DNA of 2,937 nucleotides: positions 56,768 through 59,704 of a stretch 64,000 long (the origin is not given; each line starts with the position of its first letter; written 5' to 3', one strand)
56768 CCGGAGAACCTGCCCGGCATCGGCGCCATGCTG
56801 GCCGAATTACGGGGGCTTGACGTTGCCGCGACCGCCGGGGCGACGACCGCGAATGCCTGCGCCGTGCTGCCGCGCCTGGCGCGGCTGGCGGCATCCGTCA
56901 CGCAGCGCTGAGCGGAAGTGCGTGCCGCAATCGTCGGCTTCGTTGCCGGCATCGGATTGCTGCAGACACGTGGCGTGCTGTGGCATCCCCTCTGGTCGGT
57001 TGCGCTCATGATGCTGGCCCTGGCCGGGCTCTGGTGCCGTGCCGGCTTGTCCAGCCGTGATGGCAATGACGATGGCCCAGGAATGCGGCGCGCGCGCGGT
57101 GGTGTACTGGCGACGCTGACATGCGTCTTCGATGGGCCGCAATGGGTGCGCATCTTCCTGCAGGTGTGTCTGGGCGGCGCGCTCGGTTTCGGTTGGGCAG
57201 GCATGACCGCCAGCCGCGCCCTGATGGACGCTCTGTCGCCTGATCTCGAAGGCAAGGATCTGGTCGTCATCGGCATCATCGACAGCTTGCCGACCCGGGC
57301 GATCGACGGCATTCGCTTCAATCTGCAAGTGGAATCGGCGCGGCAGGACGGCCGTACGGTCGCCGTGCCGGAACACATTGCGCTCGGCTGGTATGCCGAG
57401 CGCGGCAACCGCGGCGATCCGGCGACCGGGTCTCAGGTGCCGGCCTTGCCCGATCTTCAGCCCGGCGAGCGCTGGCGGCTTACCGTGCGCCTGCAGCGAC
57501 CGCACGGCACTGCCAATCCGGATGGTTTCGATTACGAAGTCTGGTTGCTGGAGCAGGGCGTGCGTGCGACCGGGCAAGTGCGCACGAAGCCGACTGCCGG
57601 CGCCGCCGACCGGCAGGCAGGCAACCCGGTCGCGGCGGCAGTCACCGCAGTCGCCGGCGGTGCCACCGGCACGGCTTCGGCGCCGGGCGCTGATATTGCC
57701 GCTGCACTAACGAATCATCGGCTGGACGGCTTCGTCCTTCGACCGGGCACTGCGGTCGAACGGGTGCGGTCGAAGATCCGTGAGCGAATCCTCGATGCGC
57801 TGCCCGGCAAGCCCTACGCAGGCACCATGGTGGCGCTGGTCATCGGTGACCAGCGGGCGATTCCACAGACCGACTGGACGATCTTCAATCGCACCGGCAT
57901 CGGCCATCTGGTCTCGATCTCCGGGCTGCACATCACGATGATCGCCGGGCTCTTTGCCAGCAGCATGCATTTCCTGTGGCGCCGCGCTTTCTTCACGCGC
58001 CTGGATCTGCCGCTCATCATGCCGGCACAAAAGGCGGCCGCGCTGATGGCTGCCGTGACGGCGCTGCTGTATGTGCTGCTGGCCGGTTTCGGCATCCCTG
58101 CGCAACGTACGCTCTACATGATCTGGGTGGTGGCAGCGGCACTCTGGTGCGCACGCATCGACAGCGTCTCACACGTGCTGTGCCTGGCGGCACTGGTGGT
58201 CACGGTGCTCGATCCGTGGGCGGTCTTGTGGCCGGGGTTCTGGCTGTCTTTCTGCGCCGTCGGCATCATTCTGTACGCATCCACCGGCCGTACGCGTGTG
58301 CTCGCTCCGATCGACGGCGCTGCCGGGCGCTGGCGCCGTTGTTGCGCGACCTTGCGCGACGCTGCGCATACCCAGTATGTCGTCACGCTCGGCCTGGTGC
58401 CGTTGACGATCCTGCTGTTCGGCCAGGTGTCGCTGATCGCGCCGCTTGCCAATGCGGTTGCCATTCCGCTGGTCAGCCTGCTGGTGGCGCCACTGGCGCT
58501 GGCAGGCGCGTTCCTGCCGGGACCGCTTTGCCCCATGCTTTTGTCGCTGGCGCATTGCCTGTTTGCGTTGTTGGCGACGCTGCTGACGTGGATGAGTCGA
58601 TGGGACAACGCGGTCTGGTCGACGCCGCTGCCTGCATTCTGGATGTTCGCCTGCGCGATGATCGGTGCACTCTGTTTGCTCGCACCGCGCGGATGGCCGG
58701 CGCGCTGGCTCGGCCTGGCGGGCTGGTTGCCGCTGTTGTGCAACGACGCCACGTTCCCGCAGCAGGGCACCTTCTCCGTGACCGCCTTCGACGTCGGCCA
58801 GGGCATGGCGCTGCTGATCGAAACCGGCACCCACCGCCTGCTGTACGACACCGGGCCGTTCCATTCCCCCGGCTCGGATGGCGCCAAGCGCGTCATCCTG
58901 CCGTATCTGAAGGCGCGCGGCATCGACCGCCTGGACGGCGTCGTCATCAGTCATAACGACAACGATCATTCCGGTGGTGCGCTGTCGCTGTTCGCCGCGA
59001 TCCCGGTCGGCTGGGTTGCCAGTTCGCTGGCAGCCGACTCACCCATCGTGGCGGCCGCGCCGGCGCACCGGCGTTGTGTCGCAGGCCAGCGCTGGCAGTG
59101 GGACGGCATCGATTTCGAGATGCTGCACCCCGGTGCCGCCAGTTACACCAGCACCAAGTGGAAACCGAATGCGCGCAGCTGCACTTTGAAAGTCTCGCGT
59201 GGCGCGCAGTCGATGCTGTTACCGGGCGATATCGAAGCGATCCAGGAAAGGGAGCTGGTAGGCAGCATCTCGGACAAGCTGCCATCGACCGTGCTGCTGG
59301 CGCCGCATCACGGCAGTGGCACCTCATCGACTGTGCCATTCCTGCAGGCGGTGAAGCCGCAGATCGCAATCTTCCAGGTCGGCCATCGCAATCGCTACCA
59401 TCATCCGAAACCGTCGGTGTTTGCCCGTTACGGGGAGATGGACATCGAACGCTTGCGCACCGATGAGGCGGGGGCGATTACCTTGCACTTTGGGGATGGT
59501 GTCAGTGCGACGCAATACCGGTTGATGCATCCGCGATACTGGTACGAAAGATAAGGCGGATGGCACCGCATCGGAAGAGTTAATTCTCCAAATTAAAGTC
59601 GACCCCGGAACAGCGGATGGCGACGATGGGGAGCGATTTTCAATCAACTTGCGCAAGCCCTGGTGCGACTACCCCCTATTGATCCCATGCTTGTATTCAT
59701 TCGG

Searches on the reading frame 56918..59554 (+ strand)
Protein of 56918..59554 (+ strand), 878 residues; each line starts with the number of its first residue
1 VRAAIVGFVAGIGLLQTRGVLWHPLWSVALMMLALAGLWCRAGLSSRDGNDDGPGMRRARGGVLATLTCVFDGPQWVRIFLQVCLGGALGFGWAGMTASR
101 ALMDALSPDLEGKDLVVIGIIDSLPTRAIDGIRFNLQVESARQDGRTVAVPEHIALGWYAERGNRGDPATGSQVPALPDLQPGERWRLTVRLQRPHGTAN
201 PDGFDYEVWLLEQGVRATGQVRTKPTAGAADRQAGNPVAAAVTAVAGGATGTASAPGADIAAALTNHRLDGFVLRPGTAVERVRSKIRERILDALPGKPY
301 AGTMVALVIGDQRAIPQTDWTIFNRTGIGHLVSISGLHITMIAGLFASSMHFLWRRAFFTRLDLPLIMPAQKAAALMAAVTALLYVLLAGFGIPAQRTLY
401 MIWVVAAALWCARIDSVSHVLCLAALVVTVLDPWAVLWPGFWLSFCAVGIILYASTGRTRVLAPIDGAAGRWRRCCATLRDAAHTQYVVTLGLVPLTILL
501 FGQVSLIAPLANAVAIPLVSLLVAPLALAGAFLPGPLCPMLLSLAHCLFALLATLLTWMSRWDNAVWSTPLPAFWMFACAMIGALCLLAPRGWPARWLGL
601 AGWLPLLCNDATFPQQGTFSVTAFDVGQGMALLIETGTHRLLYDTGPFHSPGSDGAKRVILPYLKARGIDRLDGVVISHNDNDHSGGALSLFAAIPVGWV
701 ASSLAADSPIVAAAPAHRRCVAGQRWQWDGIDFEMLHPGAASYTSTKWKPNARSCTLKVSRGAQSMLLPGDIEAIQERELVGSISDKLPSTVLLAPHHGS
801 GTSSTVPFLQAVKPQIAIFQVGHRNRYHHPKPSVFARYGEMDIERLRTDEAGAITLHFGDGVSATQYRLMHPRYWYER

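Call 3: search_protein_families(library=pfam, proteins=[window:56918-59554:+])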
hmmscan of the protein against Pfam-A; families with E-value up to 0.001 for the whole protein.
window:56918-59554:+ (878 aa): 3 families
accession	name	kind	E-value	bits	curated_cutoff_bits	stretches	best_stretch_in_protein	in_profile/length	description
PF03772.21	Competence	-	1.1e-55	189.3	23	1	307-592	1-268/270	Competence protein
PF13567.11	DUF4131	-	3.6e-31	108.5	31.6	1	62-224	25-162/165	Domain of unknown function (DUF4131)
PF00753.33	Lactamase_B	-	4.5e-14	53.3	22.7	1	625-823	2-196/196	Metallo-beta-lactamase superfamily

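Call 4: search_protein_families(library=ncbifam, proteins=[window:56918-59554:+])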
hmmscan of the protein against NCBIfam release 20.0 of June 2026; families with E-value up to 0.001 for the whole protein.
window:56918-59554:+ (878 aa): 5 families
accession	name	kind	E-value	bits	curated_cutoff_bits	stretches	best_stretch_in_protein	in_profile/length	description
TIGR00361.1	ComEC_Rec2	equivalog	6.2e-99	331.9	190.05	1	182-852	61-663/663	DNA internalization-related competence protein ComEC/Rec2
NF008580.0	PRK11539.1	equivalog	1.8e-96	324.2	969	1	283-876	182-747/758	ComEC family protein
TIGR00360.1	ComEC_N-term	subfamily_domain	1.6e-21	77.3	36.5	1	328-525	1-170/171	ComEC/Rec2-related protein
NF049846.1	blaAHM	exception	9.2e-10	37.9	590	1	617-697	61-135/304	AHM family subclass B3-like metallo-beta-lactamase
NF045979.1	ComEC_MAG0480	equivalog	1.2e-07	30.9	150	1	321-454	215-335/461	MAG0480 family ComEC-like protein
